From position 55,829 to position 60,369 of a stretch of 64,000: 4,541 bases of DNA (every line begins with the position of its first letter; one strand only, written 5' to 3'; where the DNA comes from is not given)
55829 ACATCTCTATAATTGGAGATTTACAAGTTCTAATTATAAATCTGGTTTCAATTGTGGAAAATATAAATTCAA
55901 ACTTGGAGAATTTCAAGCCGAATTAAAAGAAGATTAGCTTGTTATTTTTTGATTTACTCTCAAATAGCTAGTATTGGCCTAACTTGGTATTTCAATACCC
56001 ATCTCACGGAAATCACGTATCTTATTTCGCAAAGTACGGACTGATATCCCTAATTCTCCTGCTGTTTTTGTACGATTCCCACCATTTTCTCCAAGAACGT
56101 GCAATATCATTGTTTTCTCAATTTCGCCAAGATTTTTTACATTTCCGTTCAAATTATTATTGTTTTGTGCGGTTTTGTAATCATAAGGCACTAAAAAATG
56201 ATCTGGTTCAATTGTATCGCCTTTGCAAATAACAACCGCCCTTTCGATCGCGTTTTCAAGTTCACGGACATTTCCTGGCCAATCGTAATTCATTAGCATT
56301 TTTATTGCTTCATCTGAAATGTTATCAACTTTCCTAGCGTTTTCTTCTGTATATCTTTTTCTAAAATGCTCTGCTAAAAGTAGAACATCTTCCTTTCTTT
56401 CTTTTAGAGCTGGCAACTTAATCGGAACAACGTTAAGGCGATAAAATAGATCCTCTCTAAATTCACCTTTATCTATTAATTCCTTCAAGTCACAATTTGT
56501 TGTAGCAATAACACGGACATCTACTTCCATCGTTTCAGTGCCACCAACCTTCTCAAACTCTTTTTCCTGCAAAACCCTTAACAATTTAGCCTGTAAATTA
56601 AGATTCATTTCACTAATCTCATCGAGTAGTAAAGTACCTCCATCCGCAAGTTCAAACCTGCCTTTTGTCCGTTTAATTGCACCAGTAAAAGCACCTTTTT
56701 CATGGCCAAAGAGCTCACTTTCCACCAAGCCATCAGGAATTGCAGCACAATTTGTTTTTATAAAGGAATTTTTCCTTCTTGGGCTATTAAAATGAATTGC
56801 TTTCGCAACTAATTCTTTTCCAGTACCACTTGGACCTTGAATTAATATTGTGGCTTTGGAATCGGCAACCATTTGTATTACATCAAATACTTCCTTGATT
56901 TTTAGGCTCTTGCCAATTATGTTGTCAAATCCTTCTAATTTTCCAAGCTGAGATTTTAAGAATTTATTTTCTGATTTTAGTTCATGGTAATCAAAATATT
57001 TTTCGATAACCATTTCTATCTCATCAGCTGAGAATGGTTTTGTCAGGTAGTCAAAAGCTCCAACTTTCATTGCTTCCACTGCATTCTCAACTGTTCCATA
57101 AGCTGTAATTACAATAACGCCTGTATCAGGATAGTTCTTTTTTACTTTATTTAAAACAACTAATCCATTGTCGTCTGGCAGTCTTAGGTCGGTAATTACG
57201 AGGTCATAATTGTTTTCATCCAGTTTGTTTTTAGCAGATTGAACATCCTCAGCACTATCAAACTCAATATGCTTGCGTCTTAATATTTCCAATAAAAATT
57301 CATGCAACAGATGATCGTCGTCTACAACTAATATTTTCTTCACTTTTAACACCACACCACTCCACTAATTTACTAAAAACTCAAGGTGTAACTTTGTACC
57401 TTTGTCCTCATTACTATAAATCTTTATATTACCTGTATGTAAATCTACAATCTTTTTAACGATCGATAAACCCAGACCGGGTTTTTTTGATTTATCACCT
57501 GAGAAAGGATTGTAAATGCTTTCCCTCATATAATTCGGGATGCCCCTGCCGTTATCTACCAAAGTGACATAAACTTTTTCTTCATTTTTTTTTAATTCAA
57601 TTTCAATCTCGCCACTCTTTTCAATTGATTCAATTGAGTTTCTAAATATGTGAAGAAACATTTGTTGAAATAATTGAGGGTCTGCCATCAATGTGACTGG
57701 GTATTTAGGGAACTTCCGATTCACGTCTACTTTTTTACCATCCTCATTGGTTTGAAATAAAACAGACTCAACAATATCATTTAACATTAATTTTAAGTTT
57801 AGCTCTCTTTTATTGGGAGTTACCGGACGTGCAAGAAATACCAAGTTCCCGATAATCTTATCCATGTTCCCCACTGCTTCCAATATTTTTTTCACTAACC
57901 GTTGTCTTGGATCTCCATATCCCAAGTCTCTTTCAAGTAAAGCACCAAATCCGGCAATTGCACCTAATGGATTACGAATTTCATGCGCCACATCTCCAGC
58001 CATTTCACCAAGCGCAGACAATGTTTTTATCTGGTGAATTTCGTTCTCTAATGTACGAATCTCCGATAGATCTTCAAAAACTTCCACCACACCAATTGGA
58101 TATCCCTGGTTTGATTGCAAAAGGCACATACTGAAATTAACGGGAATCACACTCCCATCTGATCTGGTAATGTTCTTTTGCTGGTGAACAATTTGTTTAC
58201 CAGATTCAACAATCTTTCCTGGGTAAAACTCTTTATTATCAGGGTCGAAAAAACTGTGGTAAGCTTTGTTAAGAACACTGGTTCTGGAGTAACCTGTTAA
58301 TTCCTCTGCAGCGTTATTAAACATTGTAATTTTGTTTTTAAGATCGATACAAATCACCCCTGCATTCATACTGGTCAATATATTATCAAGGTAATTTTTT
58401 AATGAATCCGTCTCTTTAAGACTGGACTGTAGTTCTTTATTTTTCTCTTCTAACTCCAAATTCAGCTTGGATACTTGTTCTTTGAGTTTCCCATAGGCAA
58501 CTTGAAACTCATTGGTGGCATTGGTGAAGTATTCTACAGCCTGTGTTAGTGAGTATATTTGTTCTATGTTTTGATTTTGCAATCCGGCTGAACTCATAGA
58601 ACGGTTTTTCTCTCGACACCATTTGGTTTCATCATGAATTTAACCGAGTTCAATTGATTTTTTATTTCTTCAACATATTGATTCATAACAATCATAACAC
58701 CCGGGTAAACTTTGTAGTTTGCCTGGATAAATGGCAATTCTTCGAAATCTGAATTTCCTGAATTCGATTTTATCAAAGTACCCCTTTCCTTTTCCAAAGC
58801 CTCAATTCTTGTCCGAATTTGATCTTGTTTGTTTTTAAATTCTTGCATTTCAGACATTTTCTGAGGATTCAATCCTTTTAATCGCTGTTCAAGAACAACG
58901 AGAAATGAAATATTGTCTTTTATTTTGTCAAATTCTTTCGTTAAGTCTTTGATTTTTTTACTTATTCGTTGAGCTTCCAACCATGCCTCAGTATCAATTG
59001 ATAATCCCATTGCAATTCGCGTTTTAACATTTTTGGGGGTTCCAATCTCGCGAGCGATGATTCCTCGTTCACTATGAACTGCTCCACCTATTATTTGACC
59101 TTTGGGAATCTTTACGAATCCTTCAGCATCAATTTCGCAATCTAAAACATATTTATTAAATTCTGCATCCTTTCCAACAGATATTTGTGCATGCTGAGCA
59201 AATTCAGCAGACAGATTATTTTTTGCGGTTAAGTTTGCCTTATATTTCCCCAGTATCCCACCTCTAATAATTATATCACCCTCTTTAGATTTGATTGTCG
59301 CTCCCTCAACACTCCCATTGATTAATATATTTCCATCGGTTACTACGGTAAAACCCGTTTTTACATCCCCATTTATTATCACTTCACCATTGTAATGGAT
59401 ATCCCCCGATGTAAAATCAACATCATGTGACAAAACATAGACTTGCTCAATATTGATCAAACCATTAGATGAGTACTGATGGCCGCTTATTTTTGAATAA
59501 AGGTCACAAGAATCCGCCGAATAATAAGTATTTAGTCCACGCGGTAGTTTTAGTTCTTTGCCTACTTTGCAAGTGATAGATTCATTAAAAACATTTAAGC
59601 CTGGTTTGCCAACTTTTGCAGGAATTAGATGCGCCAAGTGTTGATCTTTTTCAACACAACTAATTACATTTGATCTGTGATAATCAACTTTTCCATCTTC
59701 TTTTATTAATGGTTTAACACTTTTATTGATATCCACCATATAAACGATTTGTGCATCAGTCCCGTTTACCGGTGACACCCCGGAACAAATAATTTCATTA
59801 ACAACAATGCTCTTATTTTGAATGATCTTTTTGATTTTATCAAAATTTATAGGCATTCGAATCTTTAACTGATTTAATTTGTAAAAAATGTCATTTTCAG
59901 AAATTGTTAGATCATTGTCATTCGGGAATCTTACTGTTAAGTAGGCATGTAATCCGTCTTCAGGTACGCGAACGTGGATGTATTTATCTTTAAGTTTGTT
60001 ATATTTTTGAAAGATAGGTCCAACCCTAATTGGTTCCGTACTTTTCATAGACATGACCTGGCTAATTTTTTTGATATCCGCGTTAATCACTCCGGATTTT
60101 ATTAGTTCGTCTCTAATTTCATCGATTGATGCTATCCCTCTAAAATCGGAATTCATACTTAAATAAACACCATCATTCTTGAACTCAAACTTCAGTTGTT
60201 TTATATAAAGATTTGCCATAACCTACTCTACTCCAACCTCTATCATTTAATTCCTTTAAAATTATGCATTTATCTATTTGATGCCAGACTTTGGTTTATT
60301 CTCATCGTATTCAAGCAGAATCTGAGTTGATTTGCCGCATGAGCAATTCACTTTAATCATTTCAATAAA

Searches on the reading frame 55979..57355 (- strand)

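Call 10: search_protein_families(library=pfam, proteins=[window:55979-57355:-], max_evalue=0.0001)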
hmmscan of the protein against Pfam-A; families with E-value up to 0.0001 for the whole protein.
window:55979-57355:- (458 aa): 8 families
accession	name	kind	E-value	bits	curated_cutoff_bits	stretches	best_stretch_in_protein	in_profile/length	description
PF00158.32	Sigma54_activat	-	8.9e-72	240.7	20.2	1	146-313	1-168/168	Sigma-54 interaction domain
PF00072.30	Response_reg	-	7.6e-28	97.3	30.2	1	8-116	1-109/111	Response regulator receiver domain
PF25601.1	AAA_lid_14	-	1.1e-27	96.1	27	1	318-397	1-80/87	AAA+ ATPase lid domain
PF14532.12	Sigma54_activ_2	-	1.9e-21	77.2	25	1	147-317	1-138/138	Sigma-54 interaction domain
PF02954.25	HTH_8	-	7.4e-12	45.2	22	1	409-448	2-41/42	Bacterial regulatory protein, Fis family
PF07728.20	AAA_5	-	4.8e-08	33.5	22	1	170-287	2-122/139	AAA domain (dynein-related subfamily)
PF00004.35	AAA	-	4.3e-05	24.4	21.2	0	170-292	1-112/131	ATPase family associated with various cellular activities (AAA)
PF07724.20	AAA_2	-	4.4e-05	24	27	1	166-299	2-136/166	AAA domain (Cdc48 subfamily)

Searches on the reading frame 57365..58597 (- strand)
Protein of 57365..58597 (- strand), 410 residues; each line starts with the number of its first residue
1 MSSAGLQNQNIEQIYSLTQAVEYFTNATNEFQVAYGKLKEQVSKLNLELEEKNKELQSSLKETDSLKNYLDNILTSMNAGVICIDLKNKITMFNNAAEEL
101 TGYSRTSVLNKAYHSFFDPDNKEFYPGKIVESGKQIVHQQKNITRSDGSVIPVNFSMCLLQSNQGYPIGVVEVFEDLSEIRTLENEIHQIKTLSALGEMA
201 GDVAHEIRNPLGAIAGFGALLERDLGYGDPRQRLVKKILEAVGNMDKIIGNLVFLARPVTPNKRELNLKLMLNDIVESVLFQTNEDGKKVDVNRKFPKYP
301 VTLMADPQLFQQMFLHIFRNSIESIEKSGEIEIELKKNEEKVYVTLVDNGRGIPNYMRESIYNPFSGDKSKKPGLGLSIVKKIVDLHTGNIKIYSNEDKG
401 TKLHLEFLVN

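Call 10: search_protein_families(library=pfam, proteins=[window:57365-58597:-], max_evalue=0.0001)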
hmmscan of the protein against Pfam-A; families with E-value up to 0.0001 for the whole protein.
window:57365-58597:- (410 aa): 7 families
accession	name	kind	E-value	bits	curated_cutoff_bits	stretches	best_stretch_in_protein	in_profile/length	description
PF02518.31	HATPase_c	-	9e-20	71.6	26.4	1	306-407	2-107/111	Histidine kinase-, DNA gyrase B-, and HSP90-like ATPase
PF13426.13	PAS_9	-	1.9e-14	54.2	27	1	80-179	3-103/103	PAS domain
PF00512.31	HisKA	-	4.9e-14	52.6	26.9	1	196-257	2-62/66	His Kinase A (phospho-acceptor) domain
PF00989.32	PAS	-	7.7e-11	42.4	22.6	1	70-176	3-112/113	PAS fold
PF13188.13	PAS_8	-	6.6e-07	29.4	21.8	1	70-121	3-51/65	PAS domain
PF08448.16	PAS_4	-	4.8e-05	24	23.1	0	74-179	1-107/110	PAS fold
PF14501.12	HATPase_c_5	-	6.7e-05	23.2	22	0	313-398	9-93/102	GHKL domain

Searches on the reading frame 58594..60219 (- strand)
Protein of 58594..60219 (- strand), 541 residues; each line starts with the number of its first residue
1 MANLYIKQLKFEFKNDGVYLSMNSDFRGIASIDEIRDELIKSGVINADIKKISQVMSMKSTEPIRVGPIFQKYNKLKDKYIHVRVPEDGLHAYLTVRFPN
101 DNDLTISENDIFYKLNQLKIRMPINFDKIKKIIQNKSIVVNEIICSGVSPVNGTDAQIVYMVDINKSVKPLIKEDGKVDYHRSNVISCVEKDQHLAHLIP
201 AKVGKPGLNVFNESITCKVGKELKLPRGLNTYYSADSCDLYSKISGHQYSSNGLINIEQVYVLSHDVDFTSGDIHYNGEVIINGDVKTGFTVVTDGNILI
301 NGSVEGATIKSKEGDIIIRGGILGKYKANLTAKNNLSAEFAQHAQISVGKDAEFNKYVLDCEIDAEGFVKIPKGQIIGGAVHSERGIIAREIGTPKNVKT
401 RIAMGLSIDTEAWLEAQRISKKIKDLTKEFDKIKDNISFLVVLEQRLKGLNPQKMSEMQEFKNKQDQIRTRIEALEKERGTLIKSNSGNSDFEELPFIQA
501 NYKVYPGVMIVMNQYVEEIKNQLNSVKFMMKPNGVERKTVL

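Call 10: search_protein_families(library=pfam, proteins=[window:58594-60219:-], max_evalue=0.0001)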
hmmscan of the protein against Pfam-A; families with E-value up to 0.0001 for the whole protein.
window:58594-60219:- (541 aa): 2 families
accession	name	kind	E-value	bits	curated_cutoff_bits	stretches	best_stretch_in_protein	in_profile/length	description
PF03961.19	FapA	-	3.1e-56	191.4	31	1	260-531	2-268/272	Flagellar Assembly Protein A beta solenoid domain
PF20250.3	FapA_N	-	6.8e-35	120.5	27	1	81-248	1-173/178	Flagellar Assembly Protein A N-terminal region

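Call 76: find_encoding_contigs(protein=window:58594-60219:-, flank=10000, max_places=2)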
Protein window:58594-60219:- (541 aa): 1 contig read that carries it; 1 place shown.
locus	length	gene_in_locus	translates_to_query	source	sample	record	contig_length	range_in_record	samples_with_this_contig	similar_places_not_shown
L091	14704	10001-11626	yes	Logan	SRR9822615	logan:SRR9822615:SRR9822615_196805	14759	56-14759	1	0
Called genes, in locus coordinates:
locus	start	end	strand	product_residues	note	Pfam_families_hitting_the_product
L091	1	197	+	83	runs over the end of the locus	?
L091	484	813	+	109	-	PF06305:LapA_dom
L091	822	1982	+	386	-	PF25064:ARM_TT21_5th (faint), PF13428:TPR_14 (faint), PF23914:TPR_CcmH_CycH (faint), PF00515:TPR_1 (faint), PF07719:TPR_2 (faint), PF13176:TPR_7 (faint), PF13414:TPR_11 (faint), PF18073:Zn_ribbon_LapB, +3 more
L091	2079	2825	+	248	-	PF05036:SPOR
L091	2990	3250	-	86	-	-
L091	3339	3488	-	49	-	-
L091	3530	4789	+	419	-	PF14561:TPR_20 (faint), PF00930:DPPIV_N (faint), PF26550:Tricorn_2nd (weak), PF26549:Tricorn_N, PF07676:PD40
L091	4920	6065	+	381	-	PF00988:CPSase_sm_chain, PF00117:GATase, PF07722:Peptidase_C26 (faint)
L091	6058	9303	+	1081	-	PF13535:ATP-grasp_4 (faint), PF25596:CPSase_L_D1, PF02786:CPSase_L_D2, PF02787:CPSase_L_D3, PF25596:CPSase_L_D1, PF02222:ATP-grasp (weak), PF02786:CPSase_L_D2, PF02142:MGS, +3 more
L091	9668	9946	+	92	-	-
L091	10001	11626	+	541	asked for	PF20250:FapA_N, PF03961:FapA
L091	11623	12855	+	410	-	PF00989:PAS, PF13188:PAS_8 (weak), PF13426:PAS_9, PF00512:HisKA, PF02518:HATPase_c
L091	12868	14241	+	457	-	PF00072:Response_reg, PF00158:Sigma54_activat, PF14532:Sigma54_activ_2, PF07728:AAA_5, PF25601:AAA_lid_14, PF02954:HTH_8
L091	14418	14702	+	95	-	?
